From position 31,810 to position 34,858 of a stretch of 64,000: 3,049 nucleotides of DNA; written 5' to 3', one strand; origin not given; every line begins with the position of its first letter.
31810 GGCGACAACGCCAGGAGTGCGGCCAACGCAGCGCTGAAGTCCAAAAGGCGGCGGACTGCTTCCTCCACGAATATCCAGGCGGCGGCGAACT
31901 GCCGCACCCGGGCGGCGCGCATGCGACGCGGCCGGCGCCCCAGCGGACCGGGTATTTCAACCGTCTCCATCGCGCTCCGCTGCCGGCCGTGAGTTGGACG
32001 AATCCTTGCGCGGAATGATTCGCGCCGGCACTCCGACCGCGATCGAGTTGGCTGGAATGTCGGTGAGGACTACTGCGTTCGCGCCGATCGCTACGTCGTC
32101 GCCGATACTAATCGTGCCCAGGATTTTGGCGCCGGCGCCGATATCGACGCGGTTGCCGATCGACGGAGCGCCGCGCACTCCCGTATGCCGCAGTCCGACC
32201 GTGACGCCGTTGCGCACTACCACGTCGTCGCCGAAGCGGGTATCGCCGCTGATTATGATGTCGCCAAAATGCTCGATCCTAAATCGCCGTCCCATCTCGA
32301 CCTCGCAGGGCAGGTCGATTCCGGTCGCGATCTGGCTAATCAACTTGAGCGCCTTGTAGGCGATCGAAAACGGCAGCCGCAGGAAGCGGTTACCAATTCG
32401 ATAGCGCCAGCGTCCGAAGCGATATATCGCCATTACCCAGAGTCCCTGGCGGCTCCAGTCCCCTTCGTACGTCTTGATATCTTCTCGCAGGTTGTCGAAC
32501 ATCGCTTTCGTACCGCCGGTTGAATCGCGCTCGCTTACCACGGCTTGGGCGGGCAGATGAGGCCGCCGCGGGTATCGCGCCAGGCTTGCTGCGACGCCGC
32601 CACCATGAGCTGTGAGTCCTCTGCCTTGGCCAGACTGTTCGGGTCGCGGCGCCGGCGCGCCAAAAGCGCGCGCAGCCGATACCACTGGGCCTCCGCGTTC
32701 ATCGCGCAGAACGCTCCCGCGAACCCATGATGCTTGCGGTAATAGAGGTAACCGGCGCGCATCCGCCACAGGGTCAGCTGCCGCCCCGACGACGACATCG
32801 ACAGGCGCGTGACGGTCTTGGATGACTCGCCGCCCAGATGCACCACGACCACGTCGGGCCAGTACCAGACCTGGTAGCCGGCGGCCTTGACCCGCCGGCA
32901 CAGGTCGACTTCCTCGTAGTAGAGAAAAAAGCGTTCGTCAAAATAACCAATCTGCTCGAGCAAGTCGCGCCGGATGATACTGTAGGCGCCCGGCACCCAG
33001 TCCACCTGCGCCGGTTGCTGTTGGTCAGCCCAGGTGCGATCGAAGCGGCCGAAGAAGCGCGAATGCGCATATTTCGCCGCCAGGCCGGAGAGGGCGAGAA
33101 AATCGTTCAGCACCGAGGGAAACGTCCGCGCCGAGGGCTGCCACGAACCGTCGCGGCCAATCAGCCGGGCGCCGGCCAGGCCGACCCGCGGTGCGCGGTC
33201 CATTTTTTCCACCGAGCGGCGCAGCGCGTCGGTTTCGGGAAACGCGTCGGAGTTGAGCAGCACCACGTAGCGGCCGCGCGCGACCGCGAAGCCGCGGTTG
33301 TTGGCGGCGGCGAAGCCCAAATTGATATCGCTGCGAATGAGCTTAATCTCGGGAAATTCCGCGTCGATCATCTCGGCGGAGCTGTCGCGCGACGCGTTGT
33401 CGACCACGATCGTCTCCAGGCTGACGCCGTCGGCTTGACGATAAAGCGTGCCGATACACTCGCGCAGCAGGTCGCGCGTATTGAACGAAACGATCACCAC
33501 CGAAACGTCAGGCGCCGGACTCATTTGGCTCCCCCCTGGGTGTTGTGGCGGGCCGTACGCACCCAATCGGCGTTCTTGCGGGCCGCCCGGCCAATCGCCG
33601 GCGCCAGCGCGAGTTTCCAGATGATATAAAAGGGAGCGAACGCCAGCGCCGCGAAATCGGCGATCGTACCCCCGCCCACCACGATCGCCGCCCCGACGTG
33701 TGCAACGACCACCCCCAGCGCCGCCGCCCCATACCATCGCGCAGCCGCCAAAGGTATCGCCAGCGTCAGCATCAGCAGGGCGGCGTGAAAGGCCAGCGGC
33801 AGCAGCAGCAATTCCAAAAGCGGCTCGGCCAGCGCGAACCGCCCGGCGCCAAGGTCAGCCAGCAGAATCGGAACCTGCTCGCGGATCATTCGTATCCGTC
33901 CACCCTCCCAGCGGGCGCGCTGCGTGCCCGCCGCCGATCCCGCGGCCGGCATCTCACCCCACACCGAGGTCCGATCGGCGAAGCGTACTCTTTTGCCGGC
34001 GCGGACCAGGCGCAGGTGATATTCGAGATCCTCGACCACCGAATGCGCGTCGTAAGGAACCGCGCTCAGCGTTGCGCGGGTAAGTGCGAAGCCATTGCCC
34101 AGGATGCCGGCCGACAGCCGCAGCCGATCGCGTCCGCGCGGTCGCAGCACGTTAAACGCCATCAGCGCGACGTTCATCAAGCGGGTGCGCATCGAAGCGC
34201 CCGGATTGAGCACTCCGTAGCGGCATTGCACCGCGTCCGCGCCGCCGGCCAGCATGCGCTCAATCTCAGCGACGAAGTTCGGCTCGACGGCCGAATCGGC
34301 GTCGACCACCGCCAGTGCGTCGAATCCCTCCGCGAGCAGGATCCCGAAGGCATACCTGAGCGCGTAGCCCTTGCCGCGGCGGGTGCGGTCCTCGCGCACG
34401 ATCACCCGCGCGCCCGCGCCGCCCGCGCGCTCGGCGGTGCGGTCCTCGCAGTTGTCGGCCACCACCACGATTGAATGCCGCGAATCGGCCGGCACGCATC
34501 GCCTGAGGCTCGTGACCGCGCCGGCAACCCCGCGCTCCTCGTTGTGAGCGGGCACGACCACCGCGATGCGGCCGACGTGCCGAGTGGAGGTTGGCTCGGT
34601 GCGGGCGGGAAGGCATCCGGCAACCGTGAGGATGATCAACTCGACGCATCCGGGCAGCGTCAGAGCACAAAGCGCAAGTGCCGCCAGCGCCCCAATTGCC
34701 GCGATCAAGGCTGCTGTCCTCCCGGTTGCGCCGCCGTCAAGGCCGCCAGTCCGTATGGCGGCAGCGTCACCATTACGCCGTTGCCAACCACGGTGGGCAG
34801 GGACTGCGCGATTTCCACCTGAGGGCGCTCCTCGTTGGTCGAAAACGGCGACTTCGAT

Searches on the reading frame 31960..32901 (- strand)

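Call 9: search_protein_families(library=pfam, proteins=[window:31960-32901:-], max_evalue=0.001)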
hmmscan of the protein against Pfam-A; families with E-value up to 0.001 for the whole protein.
window:31960-32901:- (314 aa): 1 family
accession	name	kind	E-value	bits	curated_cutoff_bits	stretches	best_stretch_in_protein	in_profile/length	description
PF00132.30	Hexapep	-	1e-06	28.6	27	1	246-278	2-34/36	Bacterial transferase hexapeptide (six repeats)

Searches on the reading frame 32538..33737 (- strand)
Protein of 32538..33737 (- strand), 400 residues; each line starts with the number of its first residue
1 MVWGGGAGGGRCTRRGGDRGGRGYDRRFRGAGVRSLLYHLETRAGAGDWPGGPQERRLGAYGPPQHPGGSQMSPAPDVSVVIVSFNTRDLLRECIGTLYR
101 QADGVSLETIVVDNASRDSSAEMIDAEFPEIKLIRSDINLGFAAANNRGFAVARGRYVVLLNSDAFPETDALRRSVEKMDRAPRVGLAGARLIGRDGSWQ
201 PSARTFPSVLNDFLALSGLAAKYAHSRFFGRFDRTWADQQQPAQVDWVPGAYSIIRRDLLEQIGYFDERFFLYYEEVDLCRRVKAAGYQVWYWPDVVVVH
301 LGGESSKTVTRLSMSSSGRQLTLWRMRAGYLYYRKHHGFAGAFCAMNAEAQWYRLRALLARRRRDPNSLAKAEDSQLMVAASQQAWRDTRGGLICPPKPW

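Call 9: search_protein_families(library=pfam, proteins=[window:32538-33737:-], max_evalue=0.001)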
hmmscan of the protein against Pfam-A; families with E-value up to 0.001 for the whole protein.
window:32538-33737:- (400 aa): 5 families
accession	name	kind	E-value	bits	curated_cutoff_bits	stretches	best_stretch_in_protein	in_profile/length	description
PF00535.33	Glycos_transf_2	-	1.8e-25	90.2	23.3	1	79-262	1-166/168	Glycosyl transferase family 2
PF13641.12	Glyco_tranf_2_3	-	2.1e-17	64.4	27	1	76-311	1-222/230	Glycosyltransferase like family 2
PF13632.12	Glyco_trans_2_3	-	6.1e-08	33.1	27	1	157-306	1-128/198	Glycosyl transferase family group 2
PF10111.15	Glyco_tranf_2_2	-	2.4e-06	27.7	27.3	0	105-175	28-102/276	Glycosyltransferase like family 2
PF13506.12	Glyco_transf_21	-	7.1e-05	22.8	21.7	0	147-307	23-160/174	Glycosyl transferase family 21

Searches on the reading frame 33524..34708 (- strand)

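Call 9: search_protein_families(library=pfam, proteins=[window:33524-34708:-], max_evalue=0.001)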
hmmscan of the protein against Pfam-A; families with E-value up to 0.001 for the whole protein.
window:33524-34708:- (395 aa): 3 families
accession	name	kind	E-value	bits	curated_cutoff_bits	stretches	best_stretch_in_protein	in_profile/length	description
PF13641.12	Glyco_tranf_2_3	-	1.3e-17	65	27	1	47-269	2-229/230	Glycosyltransferase like family 2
PF13632.12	Glyco_trans_2_3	-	2.5e-15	57.3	27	1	133-333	3-196/198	Glycosyl transferase family group 2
PF00535.33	Glycos_transf_2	-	1.5e-11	45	23.3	1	50-211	2-160/168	Glycosyl transferase family 2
